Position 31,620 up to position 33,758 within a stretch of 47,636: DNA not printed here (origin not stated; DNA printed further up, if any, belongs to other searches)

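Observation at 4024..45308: Seven large polytopic membrane proteins with GT-C-like architecture in one locus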

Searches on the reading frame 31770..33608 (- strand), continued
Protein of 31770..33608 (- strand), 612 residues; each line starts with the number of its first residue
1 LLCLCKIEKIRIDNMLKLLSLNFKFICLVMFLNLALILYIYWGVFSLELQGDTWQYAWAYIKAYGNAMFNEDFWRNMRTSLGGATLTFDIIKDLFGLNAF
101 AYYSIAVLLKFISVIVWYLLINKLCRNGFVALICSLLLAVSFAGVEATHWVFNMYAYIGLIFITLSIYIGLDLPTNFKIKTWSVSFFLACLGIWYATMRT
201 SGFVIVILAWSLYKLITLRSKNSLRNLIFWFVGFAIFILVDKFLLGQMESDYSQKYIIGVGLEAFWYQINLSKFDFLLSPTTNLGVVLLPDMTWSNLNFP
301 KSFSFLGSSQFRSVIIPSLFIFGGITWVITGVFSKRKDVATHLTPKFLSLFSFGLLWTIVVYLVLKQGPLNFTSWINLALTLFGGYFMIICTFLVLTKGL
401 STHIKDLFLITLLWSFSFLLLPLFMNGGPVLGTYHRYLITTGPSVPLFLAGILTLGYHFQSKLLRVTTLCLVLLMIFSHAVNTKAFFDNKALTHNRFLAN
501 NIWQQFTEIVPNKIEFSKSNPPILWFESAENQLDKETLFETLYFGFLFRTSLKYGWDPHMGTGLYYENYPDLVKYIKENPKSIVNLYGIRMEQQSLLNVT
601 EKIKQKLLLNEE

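Call 51: find_encoding_contigs(protein=P0042, flank=10000, max_places=2)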
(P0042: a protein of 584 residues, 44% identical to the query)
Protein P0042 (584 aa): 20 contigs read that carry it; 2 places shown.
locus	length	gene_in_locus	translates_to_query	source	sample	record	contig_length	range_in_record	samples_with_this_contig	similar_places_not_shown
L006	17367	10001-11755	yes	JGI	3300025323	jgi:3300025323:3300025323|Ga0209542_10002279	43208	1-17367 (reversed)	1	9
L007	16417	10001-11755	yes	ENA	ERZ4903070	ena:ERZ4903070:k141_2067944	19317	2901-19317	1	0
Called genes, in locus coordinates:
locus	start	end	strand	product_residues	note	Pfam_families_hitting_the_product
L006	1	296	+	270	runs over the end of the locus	-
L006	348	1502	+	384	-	PF00534:Glycos_transf_1, PF13692:Glyco_trans_1_4, PF13524:Glyco_trans_1_2 (weak)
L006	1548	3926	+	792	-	-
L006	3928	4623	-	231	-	PF00535:Glycos_transf_2, PF13506:Glyco_transf_21 (weak), PF13641:Glyco_tranf_2_3 (weak)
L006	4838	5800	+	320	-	PF01073:3Beta_HSD, PF01370:Epimerase, PF16363:GDP_Man_Dehyd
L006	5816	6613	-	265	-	-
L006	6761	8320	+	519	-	-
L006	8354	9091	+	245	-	PF01209:Ubie_methyltran, PF05148:Methyltransf_8 (weak), PF13489:Methyltransf_23, PF13847:Methyltransf_31, PF08241:Methyltransf_11, PF08242:Methyltransf_12, PF13649:Methyltransf_25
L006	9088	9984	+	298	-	PF00106:adh_short (weak), PF01073:3Beta_HSD, PF01370:Epimerase, PF02719:Polysacc_synt_2, PF04321:RmlD_sub_bind, PF08659:KR (weak), PF16363:GDP_Man_Dehyd, PF13460:NAD_binding_10 (weak), +1 more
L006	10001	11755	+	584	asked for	-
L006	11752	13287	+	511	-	PF00535:Glycos_transf_2, PF13641:Glyco_tranf_2_3, PF07021:MetW, PF13489:Methyltransf_23, PF08241:Methyltransf_11, PF08242:Methyltransf_12, PF13649:Methyltransf_25, PF13847:Methyltransf_31, +1 more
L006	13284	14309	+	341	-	PF00535:Glycos_transf_2, PF10111:Glyco_tranf_2_2, PF13506:Glyco_transf_21, PF13641:Glyco_tranf_2_3, PF13632:Glyco_trans_2_3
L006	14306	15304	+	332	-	PF00535:Glycos_transf_2, PF10111:Glyco_tranf_2_2, PF13641:Glyco_tranf_2_3, PF13506:Glyco_transf_21 (weak), PF13632:Glyco_trans_2_3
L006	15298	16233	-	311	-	-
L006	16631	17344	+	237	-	PF13592:HTH_33 (faint), PF13358:DDE_3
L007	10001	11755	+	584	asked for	-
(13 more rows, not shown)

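Call 59: search_protein_families(library=pfam, proteins=[L004:744-3176:-, L006:1548-3926:+, L006:6761-8320:+, L004:17300-17590:+, L004:6714-7094:-], max_evalue=0.1)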
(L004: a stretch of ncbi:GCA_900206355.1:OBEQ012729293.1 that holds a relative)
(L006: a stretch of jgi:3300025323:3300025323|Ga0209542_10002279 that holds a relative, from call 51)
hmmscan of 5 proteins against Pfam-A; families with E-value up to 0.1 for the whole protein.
L004:744-3176:- (810 aa): 0 families

L006:1548-3926:+ (792 aa): 0 families

L006:6761-8320:+ (519 aa): 0 families

L004:17300-17590:+ (96 aa): 0 families

L004:6714-7094:- (126 aa): 0 families

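Call 82: search_solved_structures(query=A4, max_evalue=10)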
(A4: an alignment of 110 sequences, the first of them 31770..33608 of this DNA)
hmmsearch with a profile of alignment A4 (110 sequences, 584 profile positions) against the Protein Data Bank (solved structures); distinct sequences matched with E-value up to 10: 3.
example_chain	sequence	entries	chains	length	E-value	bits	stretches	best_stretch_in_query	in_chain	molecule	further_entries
6uf6_A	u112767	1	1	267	0.0076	18.1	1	518-582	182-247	Polyisoprenyl-teichoic acid--peptidoglycan teichoic acid transferase TagU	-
6z16_G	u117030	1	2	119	0.82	11.4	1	315-396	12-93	Multisubunit Na+/H+ antiporter, G subunit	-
6hum_G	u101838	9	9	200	3.8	9.1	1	318-422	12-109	NADH dehydrogenase subunit 6 | NADH-quinone oxidoreductase subunit J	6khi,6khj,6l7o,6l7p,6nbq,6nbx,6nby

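Call 85: list_cluster_members(proteins=[P0214, P0220, P0250, P0168, P0200, P0241, P0229, P0300, P0315, P0270])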
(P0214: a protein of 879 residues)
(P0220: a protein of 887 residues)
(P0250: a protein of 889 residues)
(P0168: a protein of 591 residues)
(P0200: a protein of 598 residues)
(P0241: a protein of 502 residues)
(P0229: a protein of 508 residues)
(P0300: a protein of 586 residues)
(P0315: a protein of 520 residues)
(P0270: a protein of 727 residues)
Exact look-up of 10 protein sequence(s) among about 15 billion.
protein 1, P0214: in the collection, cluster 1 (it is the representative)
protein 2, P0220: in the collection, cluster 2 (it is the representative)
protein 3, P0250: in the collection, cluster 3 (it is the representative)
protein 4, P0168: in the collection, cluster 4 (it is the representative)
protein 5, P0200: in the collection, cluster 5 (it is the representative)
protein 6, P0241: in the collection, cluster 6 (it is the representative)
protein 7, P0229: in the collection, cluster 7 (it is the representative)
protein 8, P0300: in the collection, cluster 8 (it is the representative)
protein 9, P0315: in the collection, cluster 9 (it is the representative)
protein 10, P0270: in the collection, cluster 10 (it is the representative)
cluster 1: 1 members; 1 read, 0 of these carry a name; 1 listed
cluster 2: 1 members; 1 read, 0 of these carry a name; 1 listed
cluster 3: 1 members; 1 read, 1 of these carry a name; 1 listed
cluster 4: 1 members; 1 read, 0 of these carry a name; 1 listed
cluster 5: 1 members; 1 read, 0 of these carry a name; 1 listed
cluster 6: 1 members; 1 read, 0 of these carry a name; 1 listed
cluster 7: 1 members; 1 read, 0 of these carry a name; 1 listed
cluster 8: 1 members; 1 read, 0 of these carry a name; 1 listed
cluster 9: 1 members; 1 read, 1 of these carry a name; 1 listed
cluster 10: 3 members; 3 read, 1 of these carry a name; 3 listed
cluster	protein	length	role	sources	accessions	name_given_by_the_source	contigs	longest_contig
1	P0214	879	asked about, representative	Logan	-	-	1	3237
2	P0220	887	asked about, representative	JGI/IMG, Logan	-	-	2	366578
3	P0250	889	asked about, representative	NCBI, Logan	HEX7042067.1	MAG TPA: glycosyltransferase family 2 protein [Patescibacteria group bacterium]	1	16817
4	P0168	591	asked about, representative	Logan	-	-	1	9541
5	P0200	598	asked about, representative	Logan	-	-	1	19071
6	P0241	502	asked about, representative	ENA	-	-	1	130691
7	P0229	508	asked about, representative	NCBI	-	-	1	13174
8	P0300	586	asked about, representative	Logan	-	-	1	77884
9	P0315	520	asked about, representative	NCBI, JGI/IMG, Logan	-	hypothetical protein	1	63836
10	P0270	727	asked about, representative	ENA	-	-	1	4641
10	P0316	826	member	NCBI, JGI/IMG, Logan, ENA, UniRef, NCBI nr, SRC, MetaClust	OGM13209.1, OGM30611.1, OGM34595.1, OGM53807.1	hypothetical protein A3D84_05240 [Candidatus Woesebacteria bacterium ... | Glycosyltransferase 2-like domain-containing protein n=1 Tax=Candidatus Woesebacteria ... | MAG: hypothetical protein A2W15_04770 [Candidatus Woesebacteria bacterium RBG_16_41_13]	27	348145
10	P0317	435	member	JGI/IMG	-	-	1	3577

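Call 88: search_protein_families(library=ncbifam, proteins=[P0316, P0250, P0214], max_evalue=0.000001)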
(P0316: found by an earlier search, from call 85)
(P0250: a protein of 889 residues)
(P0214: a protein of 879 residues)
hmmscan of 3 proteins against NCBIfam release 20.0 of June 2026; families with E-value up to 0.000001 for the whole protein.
P0316 (826 aa): 7 families
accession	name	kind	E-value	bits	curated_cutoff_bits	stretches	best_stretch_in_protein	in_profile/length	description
TIGR04182.1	glyco_TIGR04182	equivalog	1.5e-25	90.2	325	1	8-244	2-235/293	S-layer glycoprotein N-glycosyltransferase AglJ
NF058614.1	PPMAGASynPpgS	equivalog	4e-14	52.6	370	1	9-201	3-194/226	polyprenyl-phospho-N-acetylgalactosaminyl synthase PpgS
NF007986.1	PRK10714.1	equivalog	2.1e-13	49.9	529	1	7-217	7-214/316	undecaprenyl-phosphate 4-deoxy-4-formamido-L-arabinose transferase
NF041391.1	DPhHxTase_Halo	equivalog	1.2e-10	40.8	375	1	14-201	3-181/213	dolichyl-phosphate hexose transferase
NF047588.1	GlcsyltransPgfSStrep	equivalog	1.5e-10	40.8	500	1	8-212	3-204/308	glycosyltransferase PgfS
TIGR04283.1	glyco_like_mftF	equivalog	4.6e-09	36.2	182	1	8-112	1-97/221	TIGR04283 family arsenosugar biosynthesis glycosyltransferase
NF010496.0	PRK13915.1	equivalog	1.7e-08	34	262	1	3-122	28-154/307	glucosyl-3-phosphoglycerate synthase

P0250 (889 aa): 13 families
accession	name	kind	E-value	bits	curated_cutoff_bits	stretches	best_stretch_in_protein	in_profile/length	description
NF041875.1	EPS_EpsD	equivalog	2.7e-25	89.4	370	1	5-252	1-236/325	exopolysaccharide biosynthesis glycosyltransferase EpsD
TIGR01556.1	rhamnosyltran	subfamily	1.8e-24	86.4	200.55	1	17-271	9-259/281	rhamnosyltransferase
TIGR03965.1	mycofact_glyco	equivalog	1.7e-16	60.2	280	1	4-214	75-280/467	mycofactocin biosynthesis glycosyltransferase MftF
NF050113.1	gal_furan_GlfT1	equivalog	2.2e-14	53.4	330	1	5-226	1-218/290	galactofuranosyltransferase GlfT1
NF038299.1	EPS_HpsN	equivalog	4.2e-14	52.2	425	1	4-184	2-188/317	hormogonium polysaccharide biosynthesis glycosyltransferase HpsN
TIGR03937.1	PgaC_IcaA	equivalog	5.1e-14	52.1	422.3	1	3-205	45-241/407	poly-beta-1,6-N-acetyl-D-glucosamine synthase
NF007482.0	PRK10073.1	equivalog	2.8e-12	46.3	423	1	3-107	6-112/334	glycosyltransferase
NF041394.1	GtaseAglG_Halo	equivalog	4.3e-11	42.6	440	1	8-185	6-179/304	glucosyl-dolichyl phosphate glucuronosyltransferase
NF047683.1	TeichurnBiosyTuaG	equivalog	2.4e-10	40.5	400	1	3-112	6-118/252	teichuronic acid biosynthesis protein TuaG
NF050050.1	ProtGlycPglI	equivalog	1.8e-08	34.1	500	1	4-107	3-110/306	GalNAc(5)-diNAcBac-PP-undecaprenol beta-1,3-glucosyltransferase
TIGR03111.1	glyc2_xrt_Gpos1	hypoth_equivalog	2.3e-08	33.3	363.95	1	5-120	51-171/439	TIGR03111 family XrtG-associated glycosyltransferase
TIGR04283.1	glyco_like_mftF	equivalog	1.7e-07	31.1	182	1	5-126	1-119/221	TIGR04283 family arsenosugar biosynthesis glycosyltransferase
NF038302.1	EPS_HpsE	equivalog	5.8e-07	28.8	300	1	29-118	30-124/307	hormogonium polysaccharide biosynthesis glycosyltransferase HpsE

P0214 (879 aa): 13 families
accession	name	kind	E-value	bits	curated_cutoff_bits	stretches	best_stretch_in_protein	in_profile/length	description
TIGR01556.1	rhamnosyltran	subfamily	6.3e-23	81.3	200.55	1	36-271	20-255/281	rhamnosyltransferase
NF041875.1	EPS_EpsD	equivalog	1.1e-20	74.3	370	1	10-227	1-214/325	exopolysaccharide biosynthesis glycosyltransferase EpsD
TIGR03965.1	mycofact_glyco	equivalog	3.2e-19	69.1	280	1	7-220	73-281/467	mycofactocin biosynthesis glycosyltransferase MftF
NF038299.1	EPS_HpsN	equivalog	6.8e-19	68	425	1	9-223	2-224/317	hormogonium polysaccharide biosynthesis glycosyltransferase HpsN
TIGR03937.1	PgaC_IcaA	equivalog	1.6e-14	53.7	422.3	1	5-219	42-250/407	poly-beta-1,6-N-acetyl-D-glucosamine synthase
NF041394.1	GtaseAglG_Halo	equivalog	8e-13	48.3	440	1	10-188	3-177/304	glucosyl-dolichyl phosphate glucuronosyltransferase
NF007482.0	PRK10073.1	equivalog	1.5e-10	40.6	423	1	6-107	4-107/334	glycosyltransferase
NF047683.1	TeichurnBiosyTuaG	equivalog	1.8e-10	40.9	400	1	6-100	4-101/252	teichuronic acid biosynthesis protein TuaG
NF050050.1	ProtGlycPglI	equivalog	3.4e-10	39.8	500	1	9-136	3-135/306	GalNAc(5)-diNAcBac-PP-undecaprenol beta-1,3-glucosyltransferase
TIGR04283.1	glyco_like_mftF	equivalog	1.3e-09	38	182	1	10-212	1-178/221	TIGR04283 family arsenosugar biosynthesis glycosyltransferase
NF050113.1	gal_furan_GlfT1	equivalog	2.2e-09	37.1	330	1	11-132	2-126/290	galactofuranosyltransferase GlfT1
TIGR03111.1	glyc2_xrt_Gpos1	hypoth_equivalog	8.3e-09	34.7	363.95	1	10-114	51-160/439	TIGR03111 family XrtG-associated glycosyltransferase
NF038302.1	EPS_HpsE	equivalog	3e-08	33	300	1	11-117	4-118/307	hormogonium polysaccharide biosynthesis glycosyltransferase HpsE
